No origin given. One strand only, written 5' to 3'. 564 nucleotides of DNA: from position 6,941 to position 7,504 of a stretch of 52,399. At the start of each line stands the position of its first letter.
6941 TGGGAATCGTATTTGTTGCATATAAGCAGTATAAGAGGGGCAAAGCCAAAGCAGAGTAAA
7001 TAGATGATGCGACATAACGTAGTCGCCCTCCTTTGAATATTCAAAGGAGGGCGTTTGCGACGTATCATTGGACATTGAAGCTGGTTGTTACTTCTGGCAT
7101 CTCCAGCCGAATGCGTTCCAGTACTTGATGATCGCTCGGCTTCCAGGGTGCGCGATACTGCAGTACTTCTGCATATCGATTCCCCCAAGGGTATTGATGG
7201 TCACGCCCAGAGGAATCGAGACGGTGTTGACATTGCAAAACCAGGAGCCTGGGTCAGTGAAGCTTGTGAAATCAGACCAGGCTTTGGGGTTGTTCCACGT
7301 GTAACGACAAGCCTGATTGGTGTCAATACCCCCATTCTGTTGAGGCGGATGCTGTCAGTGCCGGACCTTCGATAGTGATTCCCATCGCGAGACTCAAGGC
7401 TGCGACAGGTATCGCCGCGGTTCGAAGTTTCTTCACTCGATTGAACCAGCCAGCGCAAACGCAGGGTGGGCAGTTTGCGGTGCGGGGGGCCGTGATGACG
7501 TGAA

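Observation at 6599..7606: Lower-GC mini-cassette bracketed by 166-bp direct repeats, carrying a convergent membrane-peptide / secreted 4-Cys protein pair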

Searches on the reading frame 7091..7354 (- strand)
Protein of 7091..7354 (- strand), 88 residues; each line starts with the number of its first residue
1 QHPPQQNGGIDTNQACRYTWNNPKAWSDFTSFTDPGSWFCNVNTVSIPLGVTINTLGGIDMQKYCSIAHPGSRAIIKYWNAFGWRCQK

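Call 30: predict_structure(protein=window:7091-7354:-)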
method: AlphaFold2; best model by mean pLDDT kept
length: 88 residues; sequences in the alignment: 1
mean_pLDDT: 35.9   pTM: 0.22
mean pLDDT of the five models: 35.9, 34.1, 34.1, 32.4, 30.0
residues with pLDDT >= 90: 0; 70-90: 0; 50-70: 0; < 50: 88
segments of 3 or more residues with pLDDT < 50: 1-88
pLDDT, mean of each block of 10 residues (from residue 1): 34 35 33 30 37 43 38 36 35
secondary structure, 60 per line:
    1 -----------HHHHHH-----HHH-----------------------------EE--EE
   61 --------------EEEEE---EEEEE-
elements in order: H12-17 E75-79 E83-87
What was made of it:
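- Tried and rejected: Useless at pLDDT 36 (call 30).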

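Call 31: search_protein_representatives(protein=window:7091-7354:-)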
Query: 88 residues. Proteins with E-value up to 0.001 (for the whole library): 95; up to 1e-10: 15; up to 1e-30: 0. The best 95 are listed.
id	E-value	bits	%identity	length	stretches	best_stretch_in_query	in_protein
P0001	5.3e-26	107.0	58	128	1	8-87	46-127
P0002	7.8e-26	106.5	53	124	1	7-87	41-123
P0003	4.8e-21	91.1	49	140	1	8-88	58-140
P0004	3.3e-18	82.0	49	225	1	7-87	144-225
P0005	3.4e-17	78.7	33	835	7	6-87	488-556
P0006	2.2e-16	76.1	47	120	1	7-87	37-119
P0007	5.3e-16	74.9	42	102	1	10-87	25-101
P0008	1.6e-15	73.4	49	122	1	10-88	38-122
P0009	1.1e-14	70.7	44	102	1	7-87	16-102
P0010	2.7e-14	69.4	45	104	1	8-87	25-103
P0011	9.1e-14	67.7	35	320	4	7-87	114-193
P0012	1.4e-11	60.7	37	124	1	9-88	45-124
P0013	1.4e-11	60.7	41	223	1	4-87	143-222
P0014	1.5e-11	60.6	50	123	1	9-72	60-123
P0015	8.3e-11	58.2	36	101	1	10-87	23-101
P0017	1.0e-09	54.7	53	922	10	6-22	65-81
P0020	3.6e-09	53.0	43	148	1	9-87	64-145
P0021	1.3e-08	51.2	40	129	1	10-87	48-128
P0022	3.2e-08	49.9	40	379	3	9-87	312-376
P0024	6.7e-08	48.9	45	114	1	8-88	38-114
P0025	3.7e-07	46.5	42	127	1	7-87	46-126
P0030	1.0e-06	45.1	37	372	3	10-86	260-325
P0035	1.8e-06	44.3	33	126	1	10-87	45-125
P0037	2.0e-06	44.2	43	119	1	9-88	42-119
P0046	1.0e-05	41.9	34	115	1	4-87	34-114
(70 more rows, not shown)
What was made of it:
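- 7088..7436 (-): Frameshifted gene for a secreted 4-Cys protein. The signal peptide is 7436->7323 and the mature domain is 7330->7091. Family: 95 relatives, best E = 5e-26 (call 31).
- On Uncharacterised 4-Cys A+B half-repeat family (no Pfam model): phmmer gave E = 5e-26 to 1e-3 for 95 proteins (call 31).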

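Call 33: search_protein_families(library=pfam, max_evalue=0.1, proteins=[P0001, P0002, P0003, P0004, P0005, P0011, P0013, P0017, P0022, P0030])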
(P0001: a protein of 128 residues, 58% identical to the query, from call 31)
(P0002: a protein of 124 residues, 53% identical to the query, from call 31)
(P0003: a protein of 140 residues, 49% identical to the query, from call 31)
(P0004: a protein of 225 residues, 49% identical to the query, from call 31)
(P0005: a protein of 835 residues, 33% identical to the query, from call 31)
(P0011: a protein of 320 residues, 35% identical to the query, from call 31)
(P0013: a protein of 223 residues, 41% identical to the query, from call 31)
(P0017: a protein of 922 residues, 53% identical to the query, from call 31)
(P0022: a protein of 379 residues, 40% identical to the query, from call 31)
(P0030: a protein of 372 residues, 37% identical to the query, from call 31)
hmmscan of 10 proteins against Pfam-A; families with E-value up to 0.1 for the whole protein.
P0001 (128 aa): 0 families

P0002 (124 aa): 0 families

P0003 (140 aa): 1 family
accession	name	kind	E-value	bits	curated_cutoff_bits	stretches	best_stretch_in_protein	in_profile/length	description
PF14987.11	NADHdh_A3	-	0.01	16.6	27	1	27-73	6-50/78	NADH dehydrogenase 1 alpha subcomplex subunit 3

P0004 (225 aa): 0 families

P0005 (835 aa): 2 families
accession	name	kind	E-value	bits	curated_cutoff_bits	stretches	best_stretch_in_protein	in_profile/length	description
PF13472.12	Lipase_GDSL_2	-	1.8e-08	35.5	32.9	1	59-149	1-87/178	GDSL-like Lipase/Acylhydrolase family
PF00657.28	Lipase_GDSL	-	0.0078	16.8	23.6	1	57-138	1-90/208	GDSL-like Lipase/Acylhydrolase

P0011 (320 aa): 0 families

P0013 (223 aa): 1 family
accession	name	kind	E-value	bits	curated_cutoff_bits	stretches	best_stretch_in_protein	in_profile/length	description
PF08239.17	SH3_3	-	3e-06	27.7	27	1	69-122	3-53/54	Bacterial SH3 domain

P0017 (922 aa): 8 families
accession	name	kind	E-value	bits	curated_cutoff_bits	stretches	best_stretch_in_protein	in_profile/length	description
PF00485.24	PRK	-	1.6e-20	74.2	22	0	775-846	74-141/196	Phosphoribulokinase / Uridine kinase family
PF04041.19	Glyco_hydro_130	-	2.6e-16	59.9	26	0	568-622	75-127/320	beta-1,4-mannooligosaccharide phosphorylase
PF23237.1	HYR_4C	-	1.1e-10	42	27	0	42-118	5-73/73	HYR-like domain with 4 cysteines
PF16403.11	Bact_surface_Ig-like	-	4.1e-07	30.4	27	0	170-198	37-66/71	Bacterial surface protein, Ig-like domain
PF23269.1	DUF7074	-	7.4e-07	29.8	27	0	143-182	24-66/88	Domain of unknown function (DUF7074)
PF18935.5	DUF5683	-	2.6e-05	24.7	26.7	0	139-160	107-128/151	Family of unknown function (DUF5683)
PF19657.4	DUF6160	-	3e-05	24.6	27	0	807-848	12-53/96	Family of unknown function (DUF6160)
PF12556.13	CobS_N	-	4.2e-05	23.6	22.2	0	23-34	8-19/34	Cobaltochelatase CobS subunit N terminal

P0022 (379 aa): 3 families
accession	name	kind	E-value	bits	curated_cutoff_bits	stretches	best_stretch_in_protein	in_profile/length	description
PF06951.16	PLA2G12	-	0.00011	22.6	34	1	38-95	100-157/184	Group XII secretory phospholipase A2 precursor (PLA2G12)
PF09056.16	Phospholip_A2_3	-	0.0057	17.7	29.4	0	32-98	36-108/110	Prokaryotic phospholipase A2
PF12946.13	EGF_MSP1_1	-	0.018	15.5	27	0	167-180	5-19/37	MSP1 EGF domain 1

P0030 (372 aa): 11 families
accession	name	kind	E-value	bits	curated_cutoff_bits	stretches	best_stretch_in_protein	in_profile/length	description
PF01381.28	HTH_3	-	1.1e-11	45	23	1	5-55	1-51/55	Helix-turn-helix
PF13560.12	HTH_31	-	8.7e-09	36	27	1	4-57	5-59/64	Helix-turn-helix domain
PF13413.12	HTH_25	-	0.00012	22.2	24.6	1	4-35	1-32/62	Helix-turn-helix domain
PF12844.13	HTH_19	-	0.0002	21.7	30.2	1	4-59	3-58/64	Helix-turn-helix domain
PF13518.12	HTH_28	-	0.0037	17.7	25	1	12-39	11-38/52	Helix-turn-helix domain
PF13443.12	HTH_26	-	0.0047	17.6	22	1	5-59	2-57/63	Cro/C1-type HTH DNA-binding domain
PF04545.22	Sigma70_r4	-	0.0049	16.8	24.1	1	9-35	16-42/50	Sigma-70, region 4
PF13384.12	HTH_23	-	0.0057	16.9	24.6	1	10-33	16-37/50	Homeodomain-like domain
PF13744.12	HTH_37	-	0.026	14.8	27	0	6-36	24-54/80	Helix-turn-helix domain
PF08279.18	HTH_11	-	0.052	13.9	25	1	4-31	5-33/55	HTH domain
PF14233.11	DUF4335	-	0.065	13.6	27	0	269-318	2-51/186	Domain of unknown function (DUF4335)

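Call 34: list_cluster_members(proteins=[P0001, P0002, P0003, P0004, P0006, P0007, P0008, P0010, P0013, P0024])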
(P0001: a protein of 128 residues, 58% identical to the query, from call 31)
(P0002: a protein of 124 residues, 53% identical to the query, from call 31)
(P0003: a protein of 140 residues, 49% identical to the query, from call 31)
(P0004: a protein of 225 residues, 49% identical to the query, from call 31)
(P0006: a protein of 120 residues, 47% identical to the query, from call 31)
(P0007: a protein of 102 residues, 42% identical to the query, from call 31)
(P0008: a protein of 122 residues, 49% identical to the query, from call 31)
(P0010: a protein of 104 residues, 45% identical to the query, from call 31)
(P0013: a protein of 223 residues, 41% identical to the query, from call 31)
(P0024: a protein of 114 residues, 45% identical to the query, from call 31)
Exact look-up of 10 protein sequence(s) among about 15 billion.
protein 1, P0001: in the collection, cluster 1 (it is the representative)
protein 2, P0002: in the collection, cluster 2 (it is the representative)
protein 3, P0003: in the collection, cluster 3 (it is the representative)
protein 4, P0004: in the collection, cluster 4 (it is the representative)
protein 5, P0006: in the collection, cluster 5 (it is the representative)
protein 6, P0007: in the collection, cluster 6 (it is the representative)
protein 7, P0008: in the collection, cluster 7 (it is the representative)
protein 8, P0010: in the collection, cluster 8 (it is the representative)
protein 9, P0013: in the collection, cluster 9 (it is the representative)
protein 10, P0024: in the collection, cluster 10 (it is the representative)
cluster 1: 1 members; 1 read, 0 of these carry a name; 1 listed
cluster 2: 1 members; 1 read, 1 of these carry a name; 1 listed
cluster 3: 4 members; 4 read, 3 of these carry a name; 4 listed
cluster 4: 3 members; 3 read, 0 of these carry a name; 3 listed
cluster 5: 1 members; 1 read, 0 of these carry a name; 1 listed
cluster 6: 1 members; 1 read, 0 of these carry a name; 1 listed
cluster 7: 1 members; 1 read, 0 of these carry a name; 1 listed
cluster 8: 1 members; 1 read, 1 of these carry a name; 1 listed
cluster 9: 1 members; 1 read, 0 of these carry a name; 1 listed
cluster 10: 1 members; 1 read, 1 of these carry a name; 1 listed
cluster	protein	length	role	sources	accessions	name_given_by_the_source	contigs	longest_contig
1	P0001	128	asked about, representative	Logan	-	-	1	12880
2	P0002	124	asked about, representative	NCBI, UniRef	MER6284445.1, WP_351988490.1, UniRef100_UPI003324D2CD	hypothetical protein [Streptomyces sviceus] | hypothetical protein n=1 Tax=Streptomyces sviceus TaxID=285530 RepID=UPI003324D2CD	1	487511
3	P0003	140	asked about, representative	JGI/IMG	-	hypothetical protein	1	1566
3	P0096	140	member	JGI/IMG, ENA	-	hypothetical protein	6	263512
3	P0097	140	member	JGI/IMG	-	hypothetical protein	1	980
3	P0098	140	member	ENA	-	-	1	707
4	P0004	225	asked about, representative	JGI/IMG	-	-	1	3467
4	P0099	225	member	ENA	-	-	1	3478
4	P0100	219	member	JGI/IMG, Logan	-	-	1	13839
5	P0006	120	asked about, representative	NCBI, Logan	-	-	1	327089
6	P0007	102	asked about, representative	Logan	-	-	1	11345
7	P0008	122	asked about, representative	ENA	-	-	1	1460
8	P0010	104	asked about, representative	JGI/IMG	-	hypothetical protein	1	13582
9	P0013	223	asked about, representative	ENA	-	-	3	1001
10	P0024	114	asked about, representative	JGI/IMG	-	hypothetical protein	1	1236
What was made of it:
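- On Horizontally acquired islet: Only one relative has a taxon name, Streptomyces (call 34).
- The only named member is from Streptomyces sviceus (call 34).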

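Call 36: find_homologous_proteins(query=A1, max_evalue=0.00001)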
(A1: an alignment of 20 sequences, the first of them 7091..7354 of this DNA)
Query A1 (20 sequences) (88 aa, profile of the alignment): 4 proteins with E <= 0.00001 among 1963 candidates.
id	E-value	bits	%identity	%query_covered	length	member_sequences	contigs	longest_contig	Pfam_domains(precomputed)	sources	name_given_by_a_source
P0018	9.0e-35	137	37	89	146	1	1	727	-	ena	-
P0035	9.4e-33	131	30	90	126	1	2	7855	-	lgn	-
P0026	1.4e-32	130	32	89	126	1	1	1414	-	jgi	jgi:hypothetical protein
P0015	3.7e-32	129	35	89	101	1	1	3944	-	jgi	jgi:hypothetical protein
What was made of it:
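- Tried and rejected: A family profile returned only four proteins (call 36).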

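Call 38: find_encoding_contigs(protein=P0001, flank=6000, max_places=4)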
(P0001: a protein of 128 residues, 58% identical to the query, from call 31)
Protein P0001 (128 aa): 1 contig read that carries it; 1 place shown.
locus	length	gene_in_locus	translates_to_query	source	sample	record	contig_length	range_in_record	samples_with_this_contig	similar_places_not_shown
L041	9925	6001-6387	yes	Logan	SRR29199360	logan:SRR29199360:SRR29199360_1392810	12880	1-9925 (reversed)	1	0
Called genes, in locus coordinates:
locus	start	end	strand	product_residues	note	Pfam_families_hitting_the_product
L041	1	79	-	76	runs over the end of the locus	-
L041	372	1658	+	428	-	PF18165:pP_pnuc_1 (faint)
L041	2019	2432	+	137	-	-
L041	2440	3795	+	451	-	PF11614:FixG_C (faint)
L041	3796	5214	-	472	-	-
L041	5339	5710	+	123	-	-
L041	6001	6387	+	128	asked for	-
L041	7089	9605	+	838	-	PF00270:DEAD (weak), PF04851:ResIII (weak)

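Call 39: find_encoding_contigs(protein=P0035, flank=5000, max_places=4)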
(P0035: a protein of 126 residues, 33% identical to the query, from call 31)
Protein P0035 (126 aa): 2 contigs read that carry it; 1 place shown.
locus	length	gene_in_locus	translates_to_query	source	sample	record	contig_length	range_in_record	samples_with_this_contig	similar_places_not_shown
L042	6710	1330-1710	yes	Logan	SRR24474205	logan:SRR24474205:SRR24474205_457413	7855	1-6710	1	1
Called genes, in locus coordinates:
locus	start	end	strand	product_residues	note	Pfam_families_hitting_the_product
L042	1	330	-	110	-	?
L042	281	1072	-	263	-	-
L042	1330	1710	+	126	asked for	-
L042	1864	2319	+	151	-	-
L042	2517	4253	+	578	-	PF14659:Phage_int_SAM_3, PF00589:Phage_integrase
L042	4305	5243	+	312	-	PF02481:DNA_processg_A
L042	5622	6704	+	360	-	-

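Call 41: predict_structure(alignment_id=A1)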
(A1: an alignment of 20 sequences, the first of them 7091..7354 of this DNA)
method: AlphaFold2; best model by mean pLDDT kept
length: 88 residues; sequences in the alignment: 20
mean_pLDDT: 91.9   pTM: 0.78
mean pLDDT of the five models: 91.9, 91.4, 91.1, 90.5, 89.8
residues with pLDDT >= 90: 74; 70-90: 7; 50-70: 4; < 50: 3
segments of 3 or more residues with pLDDT < 50: 1-3
pLDDT, mean of each block of 10 residues (from residue 1): 62 98 97 97 91 96 96 96 95
secondary structure, 60 per line:
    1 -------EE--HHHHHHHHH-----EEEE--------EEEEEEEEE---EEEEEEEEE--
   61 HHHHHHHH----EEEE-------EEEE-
elements in order: H12-20 E26-29 E38-46 E50-58 H61-68 E73-76 E84-87
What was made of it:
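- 7088..7436 (-): The AlphaFold model has pLDDT 91.9 (call 41).
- The fold is predicted confidently (pLDDT 91.9, call 41).
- Tried and rejected: The alignment-based model was needed (call 41).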

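Call 44: find_encoding_contigs(protein=P0002, flank=4000, max_places=3)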
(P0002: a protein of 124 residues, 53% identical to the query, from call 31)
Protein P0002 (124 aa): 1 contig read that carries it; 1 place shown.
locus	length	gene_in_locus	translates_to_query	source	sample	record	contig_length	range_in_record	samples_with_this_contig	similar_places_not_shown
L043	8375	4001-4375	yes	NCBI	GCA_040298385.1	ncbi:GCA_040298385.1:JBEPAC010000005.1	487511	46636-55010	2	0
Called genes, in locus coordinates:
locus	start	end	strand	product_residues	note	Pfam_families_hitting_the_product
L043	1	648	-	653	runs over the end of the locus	PF02463:SMC_N, PF11398:DUF2813 (faint), PF13175:AAA_15, PF13476:AAA_23, PF13304:AAA_21, PF13175:AAA_15, PF20469:OLD-like_TOPRIM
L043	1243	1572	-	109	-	-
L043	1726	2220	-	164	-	PF13581:HATPase_c_2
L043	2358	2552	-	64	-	-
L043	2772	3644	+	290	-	PF01381:HTH_3 (weak), PF12844:HTH_19 (weak), PF13560:HTH_31, PF19054:DUF5753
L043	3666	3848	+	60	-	PF04149:DUF397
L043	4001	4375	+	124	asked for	-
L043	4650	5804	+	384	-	-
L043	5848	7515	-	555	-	PF13304:AAA_21, PF14491:DUF4435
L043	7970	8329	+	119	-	PF11774:Lsr2, PF23359:Lsr2_DNA-bd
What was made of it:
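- Its locus carries the actinobacterial markers Lsr2, DUF397 and DUF5753 (call 44).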

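Call 45: find_encoding_contigs(protein=P0006, flank=4000, max_places=3)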
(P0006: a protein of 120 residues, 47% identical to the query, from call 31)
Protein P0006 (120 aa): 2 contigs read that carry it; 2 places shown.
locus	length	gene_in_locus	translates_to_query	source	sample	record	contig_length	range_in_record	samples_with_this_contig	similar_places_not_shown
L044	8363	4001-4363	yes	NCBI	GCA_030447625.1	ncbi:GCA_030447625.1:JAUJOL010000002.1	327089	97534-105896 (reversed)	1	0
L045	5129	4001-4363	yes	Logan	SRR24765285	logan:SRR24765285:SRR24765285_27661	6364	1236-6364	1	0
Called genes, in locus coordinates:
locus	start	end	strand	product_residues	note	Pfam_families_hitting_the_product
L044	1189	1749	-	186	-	PF13527:Acetyltransf_9 (faint), PF00583:Acetyltransf_1, PF13508:Acetyltransf_7 (weak), PF13673:Acetyltransf_10 (weak)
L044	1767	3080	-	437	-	PF13424:TPR_12 (faint)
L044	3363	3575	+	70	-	-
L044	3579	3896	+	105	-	-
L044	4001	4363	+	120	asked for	-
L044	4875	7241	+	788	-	PF12161:HsdM_N, PF02384:N6_Mtase, PF05175:MTS (faint), PF07669:Eco57I (weak)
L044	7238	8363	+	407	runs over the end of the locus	PF01420:Methylase_S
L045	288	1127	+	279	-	-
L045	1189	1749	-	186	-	PF13527:Acetyltransf_9 (faint), PF00583:Acetyltransf_1, PF13508:Acetyltransf_7 (weak), PF13673:Acetyltransf_10 (weak)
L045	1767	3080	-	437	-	PF13424:TPR_12 (faint)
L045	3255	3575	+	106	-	-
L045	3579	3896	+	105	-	-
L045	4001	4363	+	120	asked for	-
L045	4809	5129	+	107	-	?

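Call 46: find_encoding_contigs(protein=P0096, flank=4000, max_places=3)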
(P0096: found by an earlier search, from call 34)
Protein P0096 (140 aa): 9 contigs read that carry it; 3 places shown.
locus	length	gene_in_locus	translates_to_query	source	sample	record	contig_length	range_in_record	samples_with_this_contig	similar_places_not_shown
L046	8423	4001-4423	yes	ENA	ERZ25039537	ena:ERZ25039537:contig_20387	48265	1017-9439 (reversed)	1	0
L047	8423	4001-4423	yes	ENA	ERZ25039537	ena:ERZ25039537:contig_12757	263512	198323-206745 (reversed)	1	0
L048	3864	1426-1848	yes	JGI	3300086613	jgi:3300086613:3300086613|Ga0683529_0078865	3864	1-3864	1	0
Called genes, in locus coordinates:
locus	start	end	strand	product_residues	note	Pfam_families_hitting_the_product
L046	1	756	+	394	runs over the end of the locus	PF02518:HATPase_c (weak)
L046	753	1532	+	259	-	PF00072:Response_reg (weak)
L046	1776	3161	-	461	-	PF13276:HTH_21, PF00665:rve, PF13683:rve_3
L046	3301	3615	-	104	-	PF01527:HTH_Tnp_1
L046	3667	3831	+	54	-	-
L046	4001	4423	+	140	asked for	-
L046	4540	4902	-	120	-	PF01695:IstB_IS21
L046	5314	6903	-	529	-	PF00665:rve, PF22483:Mu-transpos_C_2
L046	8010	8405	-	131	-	PF13474:SnoaL_3 (weak), PF12680:SnoaL_2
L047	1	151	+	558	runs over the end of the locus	-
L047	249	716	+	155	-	-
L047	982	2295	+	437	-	PF13701:DDE_Tnp_1_4, PF01609:DDE_Tnp_1, PF13701:DDE_Tnp_1_4 (weak)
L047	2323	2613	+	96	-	PF01527:HTH_Tnp_1, PF13542:HTH_Tnp_ISL3 (weak)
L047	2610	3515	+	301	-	PF13276:HTH_21, PF00665:rve, PF13683:rve_3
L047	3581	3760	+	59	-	-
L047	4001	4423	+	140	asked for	-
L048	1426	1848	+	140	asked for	-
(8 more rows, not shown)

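Call 48: fold_search(model_id=the predicted structure, library=pdb)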
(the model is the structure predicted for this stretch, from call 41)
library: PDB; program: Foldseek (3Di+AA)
matches with E <= 10: 327; with E <= 0.001: 0
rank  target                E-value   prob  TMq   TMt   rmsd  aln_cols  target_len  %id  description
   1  4jgq_B                3.9e-01  0.18  0.28  0.15   9.8        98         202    9  The crystal structure of sporulation kinase D mutant sensor domain, r131a, from Bacillus subtilis subsp in co-crystall (released 2013-05-15)
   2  4jgr_A                6.4e-01  0.12  0.28  0.15  11.7       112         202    9  The crystal structure of sporulation kinase D mutant sensor domain, R131A, from Bacillus subtilis subsp at 2.4A resolu (released 2013-05-15)
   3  4jgq_A                7.7e-01  0.13  0.28  0.15   9.6        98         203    9  The crystal structure of sporulation kinase D mutant sensor domain, r131a, from Bacillus subtilis subsp in co-crystall (released 2013-05-15)
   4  9big                  8.7e-01  0.18  0.28  0.08   8.8        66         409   14  Stat6 bound to degrader AK-1690 (released 2024-10-02)
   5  4jgo_A                9.8e-01  0.12  0.29  0.15   9.6        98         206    9  The crystal structure of sporulation kinase d sensor domain from Bacillus subtilis subsp. (released 2013-05-15)
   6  4kpl_B                1.6e+00  0.08  0.21  0.07   8.0        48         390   23  Crystal structure of d-mannonate dehydratase from chromohalobacter salexigens complexed with Mg,d-mannonate and 2-keto (released 2014-05-14)
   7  4kt2_F                1.7e+00  0.09  0.22  0.07   6.8        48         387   21  Crystal structure of d-mannonate dehydratase from chromohalobacter salexigens complexed with mg and glycerol (released 2014-05-21)
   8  3pk7_G                1.7e+00  0.09  0.22  0.07   6.8        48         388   21  Crystal structure of D-mannonate dehydratase from Chromohalobacter salexigens with MG and Glycerol bound in the active (released 2011-11-16)
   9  4k2s_B                1.7e+00  0.09  0.22  0.07   6.8        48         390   21  Crystal structure of the mutant P317A of d-mannonate dehydratase from chromohalobacter salexigens complexed with mg an (released 2014-04-09)
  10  4k2s_H                1.7e+00  0.09  0.22  0.07   6.8        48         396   21  Crystal structure of the mutant P317A of d-mannonate dehydratase from chromohalobacter salexigens complexed with mg an (released 2014-04-09)
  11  3pk7_D                1.9e+00  0.08  0.22  0.07   6.9        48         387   21  Crystal structure of D-mannonate dehydratase from Chromohalobacter salexigens with MG and Glycerol bound in the active (released 2011-11-16)
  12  4k2s_F                1.9e+00  0.08  0.22  0.07   6.9        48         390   21  Crystal structure of the mutant P317A of d-mannonate dehydratase from chromohalobacter salexigens complexed with mg an (released 2014-04-09)
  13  4kws_D                1.9e+00  0.08  0.22  0.07   6.9        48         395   21  Crystal structure of d-mannonate dehydratase from chromohalobacter salexigens complexed with Mg and glycerol (released 2014-05-28)
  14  3pk7_A                1.9e+00  0.08  0.22  0.07   6.8        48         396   21  Crystal structure of D-mannonate dehydratase from Chromohalobacter salexigens with MG and Glycerol bound in the active (released 2011-11-16)
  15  4k2s_D                1.9e+00  0.08  0.22  0.07   6.9        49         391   22  Crystal structure of the mutant P317A of d-mannonate dehydratase from chromohalobacter salexigens complexed with mg an (released 2014-04-09)
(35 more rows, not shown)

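Call 51: find_related_loci(query=A2, collection=metagenome_contigs, flank=3000)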
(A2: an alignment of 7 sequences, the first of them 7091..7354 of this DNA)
Query A2 (88 aa) in metagenome_contigs; peptide patterns used: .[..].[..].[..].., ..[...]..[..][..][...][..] (x = any residue, [..] = any of these).
108 stretches matched a pattern; 3 encode a relative of the query (tblastn E <= 1e-3); 3 distinct loci.
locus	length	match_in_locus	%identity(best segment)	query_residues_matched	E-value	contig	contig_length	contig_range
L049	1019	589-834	50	9-88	3e-29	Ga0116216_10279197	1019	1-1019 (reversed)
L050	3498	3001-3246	49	7-87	2e-24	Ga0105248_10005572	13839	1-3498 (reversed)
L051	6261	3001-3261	41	7-87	1e-19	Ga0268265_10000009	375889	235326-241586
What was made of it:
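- Tried and rejected: It ran but returned only three loci, L049-L051 (call 51).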

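Call 61: find_encoding_contigs(protein=P0010, flank=3000, max_places=2)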
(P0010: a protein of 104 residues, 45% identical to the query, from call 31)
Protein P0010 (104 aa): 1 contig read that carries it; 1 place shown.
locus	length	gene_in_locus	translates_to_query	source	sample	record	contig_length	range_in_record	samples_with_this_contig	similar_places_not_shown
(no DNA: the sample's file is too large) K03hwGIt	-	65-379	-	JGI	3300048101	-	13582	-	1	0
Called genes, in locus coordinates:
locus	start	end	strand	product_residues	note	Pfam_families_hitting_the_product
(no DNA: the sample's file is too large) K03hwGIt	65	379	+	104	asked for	-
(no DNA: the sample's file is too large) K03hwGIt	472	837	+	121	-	-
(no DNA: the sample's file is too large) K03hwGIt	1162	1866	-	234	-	PF03626:COX4_pro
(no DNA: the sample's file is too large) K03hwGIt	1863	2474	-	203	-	PF00510:COX3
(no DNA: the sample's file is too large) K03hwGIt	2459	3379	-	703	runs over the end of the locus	PF00115:COX1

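Call 62: find_encoding_contigs(protein=P0007, flank=3000, max_places=2)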
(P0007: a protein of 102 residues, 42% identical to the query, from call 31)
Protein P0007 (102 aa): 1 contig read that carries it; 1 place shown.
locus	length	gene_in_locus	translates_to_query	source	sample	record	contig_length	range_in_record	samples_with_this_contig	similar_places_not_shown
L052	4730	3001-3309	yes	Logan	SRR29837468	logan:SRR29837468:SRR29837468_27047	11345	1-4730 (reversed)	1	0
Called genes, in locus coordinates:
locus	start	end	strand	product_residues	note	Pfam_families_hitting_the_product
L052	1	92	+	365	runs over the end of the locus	-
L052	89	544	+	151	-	-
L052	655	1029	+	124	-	-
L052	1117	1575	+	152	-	-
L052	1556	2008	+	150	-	-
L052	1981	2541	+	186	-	-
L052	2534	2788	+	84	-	-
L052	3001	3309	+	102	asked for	-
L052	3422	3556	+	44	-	-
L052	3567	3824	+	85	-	-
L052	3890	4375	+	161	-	-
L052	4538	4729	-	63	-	?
